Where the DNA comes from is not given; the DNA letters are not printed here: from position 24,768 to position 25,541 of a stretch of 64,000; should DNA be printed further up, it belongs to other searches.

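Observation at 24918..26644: AT-rich two-gene cassette (ABC-type ATPase + 157-aa PD-(D/E)xK-like protein) between guaB and hemC: candidate uncharacterised defence module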

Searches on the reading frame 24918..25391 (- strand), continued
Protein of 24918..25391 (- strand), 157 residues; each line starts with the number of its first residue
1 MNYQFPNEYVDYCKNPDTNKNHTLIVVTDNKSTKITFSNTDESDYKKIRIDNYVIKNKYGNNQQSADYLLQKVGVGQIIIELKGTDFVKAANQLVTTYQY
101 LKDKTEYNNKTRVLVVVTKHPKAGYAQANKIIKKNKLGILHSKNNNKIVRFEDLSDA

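Call 42: find_encoding_contigs(protein=P0122, flank=10000, max_places=3)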
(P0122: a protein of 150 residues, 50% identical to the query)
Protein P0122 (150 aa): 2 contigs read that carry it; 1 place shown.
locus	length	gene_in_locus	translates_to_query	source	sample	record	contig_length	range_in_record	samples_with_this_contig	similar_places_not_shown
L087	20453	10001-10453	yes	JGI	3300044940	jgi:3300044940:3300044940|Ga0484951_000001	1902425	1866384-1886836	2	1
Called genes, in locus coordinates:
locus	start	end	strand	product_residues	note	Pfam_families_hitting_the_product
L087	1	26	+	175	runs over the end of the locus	PF00300:His_Phos_1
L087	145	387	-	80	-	-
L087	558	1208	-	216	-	PF01634:HisG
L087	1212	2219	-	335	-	PF00348:polyprenyl_synt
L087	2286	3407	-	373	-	-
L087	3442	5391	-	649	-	-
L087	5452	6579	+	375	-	PF01098:FTSW_RODA_SPOVE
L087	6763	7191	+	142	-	-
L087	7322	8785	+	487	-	PF00478:IMPDH, PF00571:CBS, PF03060:NMO (weak), PF01070:FMN_dh (weak)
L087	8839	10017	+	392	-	PF13175:AAA_15 (weak), PF13304:AAA_21, PF13175:AAA_15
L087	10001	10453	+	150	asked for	-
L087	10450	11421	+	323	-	PF01379:Porphobil_deam, PF03900:Porphobil_deamC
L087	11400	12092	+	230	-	PF02602:HEM4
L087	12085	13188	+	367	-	PF00155:Aminotran_1_2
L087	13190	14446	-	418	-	-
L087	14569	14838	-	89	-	PF02410:RsfS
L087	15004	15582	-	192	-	PF01467:CTP_transf_like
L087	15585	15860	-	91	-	PF10073:GapR_DNA-bd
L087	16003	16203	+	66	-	PF01165:Ribosomal_S21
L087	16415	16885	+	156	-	PF00436:SSB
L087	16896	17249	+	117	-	PF05071:NDUFA12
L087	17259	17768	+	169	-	PF02470:MlaD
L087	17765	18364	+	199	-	PF09923:DUF2155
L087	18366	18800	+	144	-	PF10604:Polyketide_cyc2 (weak), PF03364:Polyketide_cyc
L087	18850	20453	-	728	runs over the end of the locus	PF03979:Sigma70_r1_1, PF00140:Sigma70_r1_2, PF04546:Sigma70_ner, PF04542:Sigma70_r2, PF04539:Sigma70_r3, PF04545:Sigma70_r4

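Call 50: search_protein_families(library=padloc, alignment_id=A2, max_evalue=0.01)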
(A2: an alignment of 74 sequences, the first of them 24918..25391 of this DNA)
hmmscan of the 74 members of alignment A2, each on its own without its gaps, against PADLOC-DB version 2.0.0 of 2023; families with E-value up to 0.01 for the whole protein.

A. member 1, window:24918-25391:- (157 aa): 1 family
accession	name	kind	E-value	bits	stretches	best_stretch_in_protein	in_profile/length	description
PDLC04563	PDC-M29B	-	0.00016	19.9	1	18-130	25-143/164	-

B. families by the number of members that match (of 74 scanned): 15 families
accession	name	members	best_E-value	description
PDLC04563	PDC-M29B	38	1.1e-12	-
PDLC04564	PDC-M29B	6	1.1e-06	-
PDLC04711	PDC-M56B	1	7.8e-05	-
PDLC01087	C3a187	1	0.00016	NERD+UvrD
PDLC03877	NsnA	1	0.001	-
PDLC00944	Cas4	1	0.0027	Cas4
PDLC04300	PDC-M02B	1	0.0038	-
PDLC00870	E2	1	0.005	E2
PDLC02632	DrmD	1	0.0064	DrmD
PDLC04217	HEC-02B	1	0.0078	-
PDLC01805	CARF1--CARF_HEPN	1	0.0079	-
PDLC01215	Cas11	1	0.0083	CAS-III-B; effector_SS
PDLC01495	PD_DExK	1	0.0085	"CAS-I,CAS-II,CAS-III,CAS-IV,CAS-V,CAS-VI; associated"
PDLC04223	HEC-02B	1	0.009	-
PDLC04247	PDC-M01B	1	0.0096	-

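Call 66: search_dna_similar(query=window:24918-25391:-, collection=plasmids, mode=protein, max_evalue=0.001, max_rows=20)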
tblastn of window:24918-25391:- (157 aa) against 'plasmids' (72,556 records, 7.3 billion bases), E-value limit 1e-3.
No match.

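Call 67: search_dna_similar(query=window:24918-25391:-, collection=phages, mode=protein, max_evalue=0.001, max_rows=20)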
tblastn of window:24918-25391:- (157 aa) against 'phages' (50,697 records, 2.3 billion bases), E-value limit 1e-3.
No match.
